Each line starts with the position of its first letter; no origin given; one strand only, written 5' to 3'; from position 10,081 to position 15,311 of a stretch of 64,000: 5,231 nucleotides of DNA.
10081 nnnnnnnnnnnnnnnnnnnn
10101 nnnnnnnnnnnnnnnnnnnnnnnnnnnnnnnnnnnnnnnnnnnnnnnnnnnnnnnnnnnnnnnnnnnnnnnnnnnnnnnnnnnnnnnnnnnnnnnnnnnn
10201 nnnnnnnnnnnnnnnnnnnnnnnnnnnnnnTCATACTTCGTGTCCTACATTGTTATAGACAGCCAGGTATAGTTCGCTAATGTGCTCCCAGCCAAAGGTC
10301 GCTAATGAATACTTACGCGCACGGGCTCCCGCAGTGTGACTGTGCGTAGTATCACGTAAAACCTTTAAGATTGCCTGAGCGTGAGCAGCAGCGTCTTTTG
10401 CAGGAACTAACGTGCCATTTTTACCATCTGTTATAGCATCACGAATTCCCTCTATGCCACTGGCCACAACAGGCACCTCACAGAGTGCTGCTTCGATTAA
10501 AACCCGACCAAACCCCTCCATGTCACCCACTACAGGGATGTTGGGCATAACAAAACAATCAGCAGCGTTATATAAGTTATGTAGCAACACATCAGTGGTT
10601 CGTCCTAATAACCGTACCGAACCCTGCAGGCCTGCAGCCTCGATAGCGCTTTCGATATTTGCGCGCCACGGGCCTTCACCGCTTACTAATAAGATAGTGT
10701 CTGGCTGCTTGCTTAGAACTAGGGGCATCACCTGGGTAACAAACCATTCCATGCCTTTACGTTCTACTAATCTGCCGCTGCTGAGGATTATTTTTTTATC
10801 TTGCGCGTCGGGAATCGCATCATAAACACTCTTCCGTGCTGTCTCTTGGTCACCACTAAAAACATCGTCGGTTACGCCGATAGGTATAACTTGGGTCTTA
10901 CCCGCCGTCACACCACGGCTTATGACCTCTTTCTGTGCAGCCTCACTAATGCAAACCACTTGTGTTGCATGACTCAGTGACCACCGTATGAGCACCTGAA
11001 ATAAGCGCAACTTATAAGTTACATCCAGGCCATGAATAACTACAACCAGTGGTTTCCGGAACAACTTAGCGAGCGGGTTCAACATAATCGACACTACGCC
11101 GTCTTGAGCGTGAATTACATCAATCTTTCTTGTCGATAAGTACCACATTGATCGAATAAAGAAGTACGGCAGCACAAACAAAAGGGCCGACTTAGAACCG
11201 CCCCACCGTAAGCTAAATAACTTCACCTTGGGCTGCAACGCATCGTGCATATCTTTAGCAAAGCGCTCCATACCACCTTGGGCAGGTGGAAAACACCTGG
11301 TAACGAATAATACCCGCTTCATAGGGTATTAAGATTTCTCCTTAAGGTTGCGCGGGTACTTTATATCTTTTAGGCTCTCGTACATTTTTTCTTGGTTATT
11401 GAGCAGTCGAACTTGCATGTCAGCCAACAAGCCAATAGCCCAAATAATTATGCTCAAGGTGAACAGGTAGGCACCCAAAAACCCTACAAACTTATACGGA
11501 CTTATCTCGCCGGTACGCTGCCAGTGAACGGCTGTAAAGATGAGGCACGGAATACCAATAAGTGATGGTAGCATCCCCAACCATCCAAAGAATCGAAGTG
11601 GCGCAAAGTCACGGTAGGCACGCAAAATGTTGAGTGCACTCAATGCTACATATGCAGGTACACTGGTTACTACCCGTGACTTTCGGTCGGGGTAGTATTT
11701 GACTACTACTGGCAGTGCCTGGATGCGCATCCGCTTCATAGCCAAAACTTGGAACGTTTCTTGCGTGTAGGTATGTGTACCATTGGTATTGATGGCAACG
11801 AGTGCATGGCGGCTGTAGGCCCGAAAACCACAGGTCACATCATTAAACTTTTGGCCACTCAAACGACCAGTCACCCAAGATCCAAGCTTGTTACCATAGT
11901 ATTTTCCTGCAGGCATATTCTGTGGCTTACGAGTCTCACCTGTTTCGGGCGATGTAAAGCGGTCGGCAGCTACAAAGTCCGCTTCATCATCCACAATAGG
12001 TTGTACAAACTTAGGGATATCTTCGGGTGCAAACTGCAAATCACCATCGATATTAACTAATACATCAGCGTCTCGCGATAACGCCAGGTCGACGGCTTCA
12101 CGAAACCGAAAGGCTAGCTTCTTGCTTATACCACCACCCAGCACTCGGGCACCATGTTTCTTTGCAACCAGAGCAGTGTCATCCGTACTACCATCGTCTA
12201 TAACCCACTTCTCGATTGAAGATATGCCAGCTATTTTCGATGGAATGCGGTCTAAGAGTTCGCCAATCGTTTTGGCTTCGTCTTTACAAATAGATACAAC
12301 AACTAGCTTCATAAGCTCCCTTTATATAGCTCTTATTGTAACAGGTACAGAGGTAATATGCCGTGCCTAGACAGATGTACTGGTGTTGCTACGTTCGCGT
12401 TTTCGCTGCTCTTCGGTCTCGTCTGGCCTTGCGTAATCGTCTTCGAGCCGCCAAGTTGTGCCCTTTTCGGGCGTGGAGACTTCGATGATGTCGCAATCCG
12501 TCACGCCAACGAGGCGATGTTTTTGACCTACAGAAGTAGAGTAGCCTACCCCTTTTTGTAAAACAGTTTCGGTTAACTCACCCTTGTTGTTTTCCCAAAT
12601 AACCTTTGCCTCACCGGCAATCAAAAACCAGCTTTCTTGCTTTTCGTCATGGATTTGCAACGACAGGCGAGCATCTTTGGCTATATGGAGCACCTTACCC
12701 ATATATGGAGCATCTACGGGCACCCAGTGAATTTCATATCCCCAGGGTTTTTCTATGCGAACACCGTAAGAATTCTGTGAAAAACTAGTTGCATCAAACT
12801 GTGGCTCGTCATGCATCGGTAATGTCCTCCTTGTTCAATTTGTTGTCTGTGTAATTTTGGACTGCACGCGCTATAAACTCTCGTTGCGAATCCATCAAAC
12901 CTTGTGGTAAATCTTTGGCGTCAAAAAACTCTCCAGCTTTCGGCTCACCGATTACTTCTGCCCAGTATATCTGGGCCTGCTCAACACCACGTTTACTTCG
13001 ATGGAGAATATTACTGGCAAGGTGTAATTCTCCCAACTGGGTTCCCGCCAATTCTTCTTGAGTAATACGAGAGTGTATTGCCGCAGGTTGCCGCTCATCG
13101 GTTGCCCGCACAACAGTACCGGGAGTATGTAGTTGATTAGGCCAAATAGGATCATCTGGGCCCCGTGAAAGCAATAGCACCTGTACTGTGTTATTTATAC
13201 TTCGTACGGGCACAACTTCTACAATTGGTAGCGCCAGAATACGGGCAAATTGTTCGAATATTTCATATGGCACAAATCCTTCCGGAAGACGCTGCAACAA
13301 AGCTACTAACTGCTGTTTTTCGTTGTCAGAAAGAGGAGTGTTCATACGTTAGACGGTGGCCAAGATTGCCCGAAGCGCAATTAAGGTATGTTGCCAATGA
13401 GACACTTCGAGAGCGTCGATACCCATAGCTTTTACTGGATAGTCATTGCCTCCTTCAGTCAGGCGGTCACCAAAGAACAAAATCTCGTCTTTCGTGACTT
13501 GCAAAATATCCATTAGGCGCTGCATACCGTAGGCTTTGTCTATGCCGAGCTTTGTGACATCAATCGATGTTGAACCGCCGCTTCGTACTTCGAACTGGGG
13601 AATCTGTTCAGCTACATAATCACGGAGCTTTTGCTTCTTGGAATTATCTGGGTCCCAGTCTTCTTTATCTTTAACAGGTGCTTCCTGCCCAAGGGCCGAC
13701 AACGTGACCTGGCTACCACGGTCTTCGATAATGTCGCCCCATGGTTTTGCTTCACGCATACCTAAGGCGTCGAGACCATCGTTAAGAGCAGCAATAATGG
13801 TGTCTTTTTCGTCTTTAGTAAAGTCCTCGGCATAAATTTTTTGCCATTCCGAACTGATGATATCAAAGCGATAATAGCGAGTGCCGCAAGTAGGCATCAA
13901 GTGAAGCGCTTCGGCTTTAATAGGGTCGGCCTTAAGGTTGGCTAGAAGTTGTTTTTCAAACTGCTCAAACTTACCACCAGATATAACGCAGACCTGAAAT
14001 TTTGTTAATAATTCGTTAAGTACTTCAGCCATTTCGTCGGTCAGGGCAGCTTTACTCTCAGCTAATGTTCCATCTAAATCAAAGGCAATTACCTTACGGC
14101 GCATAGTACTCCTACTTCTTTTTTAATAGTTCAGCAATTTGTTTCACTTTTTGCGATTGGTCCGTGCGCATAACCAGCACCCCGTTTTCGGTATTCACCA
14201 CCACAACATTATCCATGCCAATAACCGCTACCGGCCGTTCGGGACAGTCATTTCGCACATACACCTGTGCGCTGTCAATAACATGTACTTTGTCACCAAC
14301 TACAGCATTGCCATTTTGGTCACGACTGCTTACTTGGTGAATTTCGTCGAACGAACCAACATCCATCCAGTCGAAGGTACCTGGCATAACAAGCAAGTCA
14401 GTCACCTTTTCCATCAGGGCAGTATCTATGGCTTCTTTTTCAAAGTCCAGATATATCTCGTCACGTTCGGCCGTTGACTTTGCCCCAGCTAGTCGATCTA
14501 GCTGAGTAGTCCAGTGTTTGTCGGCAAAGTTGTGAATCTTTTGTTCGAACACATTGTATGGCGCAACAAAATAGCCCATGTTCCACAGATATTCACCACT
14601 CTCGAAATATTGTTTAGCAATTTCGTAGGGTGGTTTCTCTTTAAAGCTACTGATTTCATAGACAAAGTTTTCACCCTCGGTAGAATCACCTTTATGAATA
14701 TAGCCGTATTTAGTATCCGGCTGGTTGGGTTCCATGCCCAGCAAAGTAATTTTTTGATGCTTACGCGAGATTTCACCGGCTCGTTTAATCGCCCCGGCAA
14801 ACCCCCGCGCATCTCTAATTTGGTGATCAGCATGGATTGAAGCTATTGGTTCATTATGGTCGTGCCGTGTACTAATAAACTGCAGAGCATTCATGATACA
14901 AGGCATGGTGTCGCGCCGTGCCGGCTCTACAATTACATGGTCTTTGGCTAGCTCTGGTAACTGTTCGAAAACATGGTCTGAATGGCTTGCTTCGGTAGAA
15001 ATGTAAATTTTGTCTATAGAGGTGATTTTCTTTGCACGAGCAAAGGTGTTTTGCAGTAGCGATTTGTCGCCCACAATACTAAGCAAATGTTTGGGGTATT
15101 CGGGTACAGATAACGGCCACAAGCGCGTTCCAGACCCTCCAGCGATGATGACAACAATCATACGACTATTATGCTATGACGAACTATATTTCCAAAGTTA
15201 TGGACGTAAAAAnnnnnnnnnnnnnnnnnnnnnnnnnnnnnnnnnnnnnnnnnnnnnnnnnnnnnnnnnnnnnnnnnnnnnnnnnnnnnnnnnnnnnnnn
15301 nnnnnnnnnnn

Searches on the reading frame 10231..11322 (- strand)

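Call 13: search_protein_families(library=pfam, proteins=[window:10231-11322:-], max_evalue=0.00001)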
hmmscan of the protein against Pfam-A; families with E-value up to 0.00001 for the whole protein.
window:10231-11322:- (363 aa): 5 families
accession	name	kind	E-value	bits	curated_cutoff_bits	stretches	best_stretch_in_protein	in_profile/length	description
PF00534.26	Glycos_transf_1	-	3.3e-35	121.6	26.4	1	173-337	12-171/172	Glycosyl transferases group 1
PF13692.12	Glyco_trans_1_4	-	2.1e-33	116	27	1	177-324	2-142/142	Glycosyl transferases group 1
PF13439.12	Glyco_transf_4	-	2.8e-15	57.2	28.5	1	16-152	2-168/170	Glycosyltransferase Family 4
PF13579.12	Glyco_trans_4_4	-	6.7e-14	53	29.7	1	30-149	37-158/158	Glycosyl transferase 4-like domain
PF20706.3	GT4-conflict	-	3.3e-07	30.1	26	1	170-348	192-381/385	Family 4 Glycosyltransferase in conflict systems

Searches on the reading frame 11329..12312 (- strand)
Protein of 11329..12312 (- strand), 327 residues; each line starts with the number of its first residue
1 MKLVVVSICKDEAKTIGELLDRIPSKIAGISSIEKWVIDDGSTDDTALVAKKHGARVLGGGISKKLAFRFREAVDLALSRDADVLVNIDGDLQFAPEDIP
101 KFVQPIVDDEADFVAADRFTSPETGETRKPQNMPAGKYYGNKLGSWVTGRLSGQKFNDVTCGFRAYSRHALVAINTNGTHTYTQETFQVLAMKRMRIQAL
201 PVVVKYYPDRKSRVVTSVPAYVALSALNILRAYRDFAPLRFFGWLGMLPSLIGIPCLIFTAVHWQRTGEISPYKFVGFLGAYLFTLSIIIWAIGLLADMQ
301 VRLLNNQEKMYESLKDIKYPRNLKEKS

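Call 13: search_protein_families(library=pfam, proteins=[window:11329-12312:-], max_evalue=0.00001)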
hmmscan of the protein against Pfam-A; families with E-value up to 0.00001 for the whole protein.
window:11329-12312:- (327 aa): 1 family
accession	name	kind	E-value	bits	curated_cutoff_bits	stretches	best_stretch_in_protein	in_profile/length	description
PF00535.33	Glycos_transf_2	-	9e-15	55.4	23.3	1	5-171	2-164/168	Glycosyl transferase family 2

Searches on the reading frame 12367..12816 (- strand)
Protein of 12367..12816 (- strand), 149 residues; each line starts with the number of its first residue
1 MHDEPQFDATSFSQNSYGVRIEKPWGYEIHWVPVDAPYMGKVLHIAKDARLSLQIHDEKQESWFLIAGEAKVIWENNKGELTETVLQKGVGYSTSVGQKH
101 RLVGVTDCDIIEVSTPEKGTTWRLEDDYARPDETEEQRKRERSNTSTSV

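Call 13: search_protein_families(library=pfam, proteins=[window:12367-12816:-], max_evalue=0.00001)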
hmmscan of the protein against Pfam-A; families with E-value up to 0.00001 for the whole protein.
window:12367-12816:- (149 aa): 1 family
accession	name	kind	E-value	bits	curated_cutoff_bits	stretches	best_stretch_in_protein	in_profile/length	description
PF01050.24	MannoseP_isomer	-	5.7e-07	30.2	23.6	1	20-115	11-102/116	Mannose-6-phosphate isomerase C-terminal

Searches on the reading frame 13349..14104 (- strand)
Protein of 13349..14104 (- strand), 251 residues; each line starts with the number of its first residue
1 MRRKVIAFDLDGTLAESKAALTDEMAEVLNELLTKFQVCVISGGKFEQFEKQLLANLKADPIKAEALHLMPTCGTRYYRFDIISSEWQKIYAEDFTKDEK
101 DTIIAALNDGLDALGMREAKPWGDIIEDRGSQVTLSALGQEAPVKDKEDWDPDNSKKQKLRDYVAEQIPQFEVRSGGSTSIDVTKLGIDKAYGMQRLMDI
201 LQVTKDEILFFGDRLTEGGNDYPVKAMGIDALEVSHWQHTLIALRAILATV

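Call 14: search_protein_families(library=pfam, proteins=[window:13349-14104:-], max_evalue=0.00001)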
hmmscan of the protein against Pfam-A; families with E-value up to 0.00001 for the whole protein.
window:13349-14104:- (251 aa): 3 families
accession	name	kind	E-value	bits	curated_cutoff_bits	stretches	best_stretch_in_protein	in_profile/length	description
PF08282.18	Hydrolase_3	-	7.2e-13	49.3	20.9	1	6-214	1-212/255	haloacid dehalogenase-like hydrolase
PF03332.19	PMM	-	1.7e-11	44.8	22.4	1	25-224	1-194/221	Eukaryotic phosphomannomutase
PF00702.32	Hydrolase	-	5.8e-07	30.5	26.4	0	4-40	2-27/191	haloacid dehalogenase-like hydrolase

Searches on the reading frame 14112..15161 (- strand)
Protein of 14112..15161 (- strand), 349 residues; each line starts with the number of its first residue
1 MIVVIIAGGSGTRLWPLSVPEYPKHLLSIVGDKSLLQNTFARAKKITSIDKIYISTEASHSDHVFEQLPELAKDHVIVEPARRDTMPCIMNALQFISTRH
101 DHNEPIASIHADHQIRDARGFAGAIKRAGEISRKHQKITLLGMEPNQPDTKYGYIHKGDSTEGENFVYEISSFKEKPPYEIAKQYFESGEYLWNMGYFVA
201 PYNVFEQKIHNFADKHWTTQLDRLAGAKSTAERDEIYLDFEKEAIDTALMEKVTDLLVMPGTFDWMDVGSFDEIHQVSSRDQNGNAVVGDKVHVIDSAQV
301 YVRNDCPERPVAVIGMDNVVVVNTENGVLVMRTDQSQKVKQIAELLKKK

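Call 14: search_protein_families(library=pfam, proteins=[window:14112-15161:-], max_evalue=0.00001)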
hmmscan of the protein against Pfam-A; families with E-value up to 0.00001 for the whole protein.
window:14112-15161:- (349 aa): 3 families
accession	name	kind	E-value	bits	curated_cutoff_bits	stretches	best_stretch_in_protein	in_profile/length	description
PF00483.29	NTP_transferase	-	3.8e-34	118.8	21.2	1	3-282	2-243/245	Nucleotidyl transferase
PF22640.1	ManC_GMP_beta-helix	-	1.6e-10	41.2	27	1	294-344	5-53/55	MannoseP isomerase/GMP-like beta-helix domain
PF12804.13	NTP_transf_3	-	6.8e-06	26.8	27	0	3-101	1-68/160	MobA-like NTP transferase domain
